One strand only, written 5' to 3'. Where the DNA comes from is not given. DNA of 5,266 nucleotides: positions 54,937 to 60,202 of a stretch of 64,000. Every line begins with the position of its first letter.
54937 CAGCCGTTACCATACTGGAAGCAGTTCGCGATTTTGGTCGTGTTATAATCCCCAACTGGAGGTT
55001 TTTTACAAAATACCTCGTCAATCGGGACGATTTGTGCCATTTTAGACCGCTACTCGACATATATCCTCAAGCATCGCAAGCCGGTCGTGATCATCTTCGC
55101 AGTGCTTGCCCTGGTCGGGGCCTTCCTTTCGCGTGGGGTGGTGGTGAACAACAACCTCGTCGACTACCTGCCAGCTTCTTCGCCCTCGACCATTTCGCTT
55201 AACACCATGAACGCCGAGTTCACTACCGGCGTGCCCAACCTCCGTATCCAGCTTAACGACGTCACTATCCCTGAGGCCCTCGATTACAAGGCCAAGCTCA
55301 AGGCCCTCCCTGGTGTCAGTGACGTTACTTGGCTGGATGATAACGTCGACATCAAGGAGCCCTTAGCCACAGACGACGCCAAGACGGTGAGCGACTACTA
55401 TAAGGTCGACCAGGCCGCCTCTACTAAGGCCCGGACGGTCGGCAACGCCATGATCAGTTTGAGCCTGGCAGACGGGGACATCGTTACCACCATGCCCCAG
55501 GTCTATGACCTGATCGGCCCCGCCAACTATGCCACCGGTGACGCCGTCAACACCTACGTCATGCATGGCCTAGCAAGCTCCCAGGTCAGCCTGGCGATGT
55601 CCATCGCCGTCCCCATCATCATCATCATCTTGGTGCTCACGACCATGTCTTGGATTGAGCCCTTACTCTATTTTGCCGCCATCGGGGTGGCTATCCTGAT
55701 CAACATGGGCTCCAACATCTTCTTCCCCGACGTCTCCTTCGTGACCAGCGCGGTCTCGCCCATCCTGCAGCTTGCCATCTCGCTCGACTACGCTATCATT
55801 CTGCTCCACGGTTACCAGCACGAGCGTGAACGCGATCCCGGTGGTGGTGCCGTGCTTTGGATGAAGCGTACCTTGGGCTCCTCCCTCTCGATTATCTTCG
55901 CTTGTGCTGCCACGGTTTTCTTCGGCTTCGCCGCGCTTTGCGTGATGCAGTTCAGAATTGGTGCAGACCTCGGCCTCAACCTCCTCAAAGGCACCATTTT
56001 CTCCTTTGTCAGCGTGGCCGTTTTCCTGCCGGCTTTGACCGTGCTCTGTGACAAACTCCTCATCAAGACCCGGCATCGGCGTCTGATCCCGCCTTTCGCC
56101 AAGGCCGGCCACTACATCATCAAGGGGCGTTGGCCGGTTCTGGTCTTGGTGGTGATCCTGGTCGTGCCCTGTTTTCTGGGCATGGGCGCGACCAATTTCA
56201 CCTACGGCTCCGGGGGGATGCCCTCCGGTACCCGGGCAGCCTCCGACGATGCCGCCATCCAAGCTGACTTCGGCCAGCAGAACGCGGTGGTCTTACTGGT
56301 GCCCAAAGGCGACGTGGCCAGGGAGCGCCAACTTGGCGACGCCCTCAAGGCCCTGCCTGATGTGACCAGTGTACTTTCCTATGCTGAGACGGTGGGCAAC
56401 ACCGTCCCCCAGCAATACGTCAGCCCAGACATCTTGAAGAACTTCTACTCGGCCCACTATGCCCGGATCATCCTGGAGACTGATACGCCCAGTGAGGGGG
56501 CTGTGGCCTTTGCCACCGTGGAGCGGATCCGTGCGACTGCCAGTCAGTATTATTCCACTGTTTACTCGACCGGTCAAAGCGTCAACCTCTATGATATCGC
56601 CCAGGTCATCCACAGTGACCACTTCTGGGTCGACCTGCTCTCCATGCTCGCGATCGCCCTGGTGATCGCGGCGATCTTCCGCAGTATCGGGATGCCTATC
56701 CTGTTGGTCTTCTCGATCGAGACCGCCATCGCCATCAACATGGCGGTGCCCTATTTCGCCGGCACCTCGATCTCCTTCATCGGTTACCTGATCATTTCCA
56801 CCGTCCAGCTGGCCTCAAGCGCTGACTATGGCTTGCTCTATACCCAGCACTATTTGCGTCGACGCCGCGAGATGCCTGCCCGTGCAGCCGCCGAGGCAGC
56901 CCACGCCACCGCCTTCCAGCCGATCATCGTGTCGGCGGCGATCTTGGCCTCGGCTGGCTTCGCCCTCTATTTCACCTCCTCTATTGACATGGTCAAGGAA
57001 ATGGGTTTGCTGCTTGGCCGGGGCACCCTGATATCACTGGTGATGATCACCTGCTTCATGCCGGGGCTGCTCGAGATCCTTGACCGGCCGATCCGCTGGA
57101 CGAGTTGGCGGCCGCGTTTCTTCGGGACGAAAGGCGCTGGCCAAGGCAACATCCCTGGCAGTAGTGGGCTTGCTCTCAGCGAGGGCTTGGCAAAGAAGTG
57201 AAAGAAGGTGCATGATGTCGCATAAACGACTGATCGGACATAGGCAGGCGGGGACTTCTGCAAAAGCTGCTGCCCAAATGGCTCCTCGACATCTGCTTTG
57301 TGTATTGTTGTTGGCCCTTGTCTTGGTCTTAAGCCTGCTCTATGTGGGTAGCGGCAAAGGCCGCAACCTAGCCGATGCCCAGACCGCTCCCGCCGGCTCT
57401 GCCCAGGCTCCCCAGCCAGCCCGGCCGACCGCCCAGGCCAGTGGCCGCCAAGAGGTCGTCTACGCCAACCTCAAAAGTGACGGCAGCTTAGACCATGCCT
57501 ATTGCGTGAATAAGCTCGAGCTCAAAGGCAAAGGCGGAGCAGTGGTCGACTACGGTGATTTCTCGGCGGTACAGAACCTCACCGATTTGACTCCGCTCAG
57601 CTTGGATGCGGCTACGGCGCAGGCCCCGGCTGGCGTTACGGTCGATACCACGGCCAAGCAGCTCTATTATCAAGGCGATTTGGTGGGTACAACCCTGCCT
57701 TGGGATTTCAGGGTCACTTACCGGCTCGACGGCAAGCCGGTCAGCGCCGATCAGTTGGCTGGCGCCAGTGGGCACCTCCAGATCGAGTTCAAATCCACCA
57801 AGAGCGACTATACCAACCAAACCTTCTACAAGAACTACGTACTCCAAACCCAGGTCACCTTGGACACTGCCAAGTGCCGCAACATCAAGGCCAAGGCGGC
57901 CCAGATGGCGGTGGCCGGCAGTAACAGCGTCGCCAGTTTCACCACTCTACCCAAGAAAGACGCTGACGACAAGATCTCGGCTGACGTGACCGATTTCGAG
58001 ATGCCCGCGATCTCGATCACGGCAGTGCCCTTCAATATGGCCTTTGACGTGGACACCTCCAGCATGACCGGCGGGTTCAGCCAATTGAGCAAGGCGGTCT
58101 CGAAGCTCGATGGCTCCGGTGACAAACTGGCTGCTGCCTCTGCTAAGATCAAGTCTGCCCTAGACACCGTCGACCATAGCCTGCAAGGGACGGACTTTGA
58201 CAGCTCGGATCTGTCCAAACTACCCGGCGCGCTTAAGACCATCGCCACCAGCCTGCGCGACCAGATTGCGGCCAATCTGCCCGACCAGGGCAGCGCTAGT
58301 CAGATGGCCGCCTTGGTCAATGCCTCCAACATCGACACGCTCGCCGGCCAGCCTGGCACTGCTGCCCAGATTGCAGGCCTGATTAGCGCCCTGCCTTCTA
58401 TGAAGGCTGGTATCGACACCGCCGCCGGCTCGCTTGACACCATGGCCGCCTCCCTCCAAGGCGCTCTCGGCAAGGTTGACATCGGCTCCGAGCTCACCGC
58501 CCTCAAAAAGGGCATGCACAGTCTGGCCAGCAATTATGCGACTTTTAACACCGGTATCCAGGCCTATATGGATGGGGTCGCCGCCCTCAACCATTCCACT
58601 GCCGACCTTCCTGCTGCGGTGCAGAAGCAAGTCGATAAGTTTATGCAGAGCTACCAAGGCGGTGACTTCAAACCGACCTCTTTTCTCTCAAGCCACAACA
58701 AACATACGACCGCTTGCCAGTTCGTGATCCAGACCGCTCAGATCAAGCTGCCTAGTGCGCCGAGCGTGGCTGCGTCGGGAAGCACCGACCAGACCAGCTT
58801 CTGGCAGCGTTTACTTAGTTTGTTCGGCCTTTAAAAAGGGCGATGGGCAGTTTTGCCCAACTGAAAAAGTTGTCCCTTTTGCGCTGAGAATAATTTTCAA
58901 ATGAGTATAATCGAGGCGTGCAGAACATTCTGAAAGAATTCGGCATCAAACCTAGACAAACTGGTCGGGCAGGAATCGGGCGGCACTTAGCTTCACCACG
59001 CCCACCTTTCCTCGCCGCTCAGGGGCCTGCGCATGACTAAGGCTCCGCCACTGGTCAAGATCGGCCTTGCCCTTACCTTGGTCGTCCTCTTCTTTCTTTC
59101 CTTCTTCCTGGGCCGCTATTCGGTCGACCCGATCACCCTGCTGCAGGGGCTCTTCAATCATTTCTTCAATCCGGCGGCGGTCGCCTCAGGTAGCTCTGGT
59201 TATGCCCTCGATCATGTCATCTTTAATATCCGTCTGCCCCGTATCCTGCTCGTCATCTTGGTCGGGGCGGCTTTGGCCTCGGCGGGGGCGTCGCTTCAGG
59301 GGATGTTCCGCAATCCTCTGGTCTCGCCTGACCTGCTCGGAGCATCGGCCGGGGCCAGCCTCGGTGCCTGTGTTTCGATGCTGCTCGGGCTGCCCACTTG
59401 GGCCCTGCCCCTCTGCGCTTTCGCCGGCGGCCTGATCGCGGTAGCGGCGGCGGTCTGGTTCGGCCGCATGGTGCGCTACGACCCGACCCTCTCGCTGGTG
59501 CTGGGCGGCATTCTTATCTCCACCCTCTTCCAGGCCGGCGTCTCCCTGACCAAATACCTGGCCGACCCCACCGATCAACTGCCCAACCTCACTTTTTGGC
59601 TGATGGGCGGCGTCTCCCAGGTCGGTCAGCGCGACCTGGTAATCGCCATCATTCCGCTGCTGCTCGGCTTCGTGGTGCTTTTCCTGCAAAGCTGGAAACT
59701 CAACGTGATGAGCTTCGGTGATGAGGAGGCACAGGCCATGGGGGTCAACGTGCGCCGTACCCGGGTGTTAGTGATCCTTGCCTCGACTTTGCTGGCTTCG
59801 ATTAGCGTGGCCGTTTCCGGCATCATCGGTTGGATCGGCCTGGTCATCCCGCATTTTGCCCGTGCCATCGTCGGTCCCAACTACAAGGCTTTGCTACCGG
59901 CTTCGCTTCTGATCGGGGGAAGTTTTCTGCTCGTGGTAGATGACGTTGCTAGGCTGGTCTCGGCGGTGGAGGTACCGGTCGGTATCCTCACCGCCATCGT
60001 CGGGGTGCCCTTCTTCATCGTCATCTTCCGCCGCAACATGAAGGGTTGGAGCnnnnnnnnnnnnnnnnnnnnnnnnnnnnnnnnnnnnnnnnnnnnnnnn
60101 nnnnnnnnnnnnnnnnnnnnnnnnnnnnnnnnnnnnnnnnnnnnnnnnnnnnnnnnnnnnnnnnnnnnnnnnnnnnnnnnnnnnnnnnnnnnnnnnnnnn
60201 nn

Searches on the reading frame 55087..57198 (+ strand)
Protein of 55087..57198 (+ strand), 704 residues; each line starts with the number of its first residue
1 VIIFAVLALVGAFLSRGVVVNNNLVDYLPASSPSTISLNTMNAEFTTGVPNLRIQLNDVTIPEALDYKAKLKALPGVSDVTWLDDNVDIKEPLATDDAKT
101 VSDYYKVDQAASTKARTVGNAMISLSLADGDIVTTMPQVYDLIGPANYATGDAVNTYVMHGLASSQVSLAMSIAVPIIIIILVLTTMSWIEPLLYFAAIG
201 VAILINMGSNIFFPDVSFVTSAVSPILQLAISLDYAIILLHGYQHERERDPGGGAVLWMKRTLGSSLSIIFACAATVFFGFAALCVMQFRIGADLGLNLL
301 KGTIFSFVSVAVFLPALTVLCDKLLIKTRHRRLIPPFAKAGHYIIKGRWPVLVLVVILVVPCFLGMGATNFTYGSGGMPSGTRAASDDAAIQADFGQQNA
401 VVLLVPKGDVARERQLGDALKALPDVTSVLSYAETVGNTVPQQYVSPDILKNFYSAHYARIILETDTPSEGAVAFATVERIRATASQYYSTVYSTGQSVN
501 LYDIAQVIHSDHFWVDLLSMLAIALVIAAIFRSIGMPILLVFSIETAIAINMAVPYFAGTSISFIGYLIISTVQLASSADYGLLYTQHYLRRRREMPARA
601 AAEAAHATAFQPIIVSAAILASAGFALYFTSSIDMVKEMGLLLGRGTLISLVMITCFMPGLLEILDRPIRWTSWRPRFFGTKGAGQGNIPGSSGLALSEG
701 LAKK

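Call 78: search_protein_families(library=pfam, proteins=[window:55087-57198:+], max_evalue=0.001)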
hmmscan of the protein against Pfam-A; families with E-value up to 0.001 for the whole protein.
window:55087-57198:+ (704 aa): 1 family
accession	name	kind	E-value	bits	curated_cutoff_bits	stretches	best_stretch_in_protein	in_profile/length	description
PF03176.21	MMPL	-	2.6e-35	122.4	20.5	2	406-668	36-305/333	MMPL family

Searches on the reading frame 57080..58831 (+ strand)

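Call 78: search_protein_families(library=pfam, proteins=[window:57080-58831:+], max_evalue=0.001)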
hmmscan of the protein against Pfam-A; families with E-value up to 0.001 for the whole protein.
window:57080-58831:+ (584 aa): 1 family
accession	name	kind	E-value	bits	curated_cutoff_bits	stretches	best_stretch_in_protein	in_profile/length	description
PF04513.17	Baculo_PEP_C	-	0.00026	21.5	38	0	434-507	54-122/140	Baculovirus polyhedron envelope protein, PEP, C terminus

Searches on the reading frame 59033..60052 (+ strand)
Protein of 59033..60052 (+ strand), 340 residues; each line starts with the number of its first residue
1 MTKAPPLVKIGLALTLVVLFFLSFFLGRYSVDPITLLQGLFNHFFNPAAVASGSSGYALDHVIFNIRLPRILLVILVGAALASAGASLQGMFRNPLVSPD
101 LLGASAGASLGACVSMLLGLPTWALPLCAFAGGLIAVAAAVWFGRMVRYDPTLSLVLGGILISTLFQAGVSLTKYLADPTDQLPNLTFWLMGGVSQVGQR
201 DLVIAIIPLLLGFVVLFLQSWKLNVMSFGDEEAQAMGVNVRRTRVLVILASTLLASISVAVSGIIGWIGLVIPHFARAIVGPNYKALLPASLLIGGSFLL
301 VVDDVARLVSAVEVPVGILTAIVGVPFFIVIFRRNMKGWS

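Call 78: search_protein_families(library=pfam, proteins=[window:59033-60052:+], max_evalue=0.001)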
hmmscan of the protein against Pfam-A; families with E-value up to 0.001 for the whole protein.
window:59033-60052:+ (340 aa): 2 families
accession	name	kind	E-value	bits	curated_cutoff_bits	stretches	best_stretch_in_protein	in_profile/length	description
PF01032.23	FecCD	-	3.8e-88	296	26.5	1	16-334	2-311/311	FecCD transport family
PF00950.22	ABC-3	-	9.8e-07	29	20.1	1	108-300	42-226/258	ABC 3 transport family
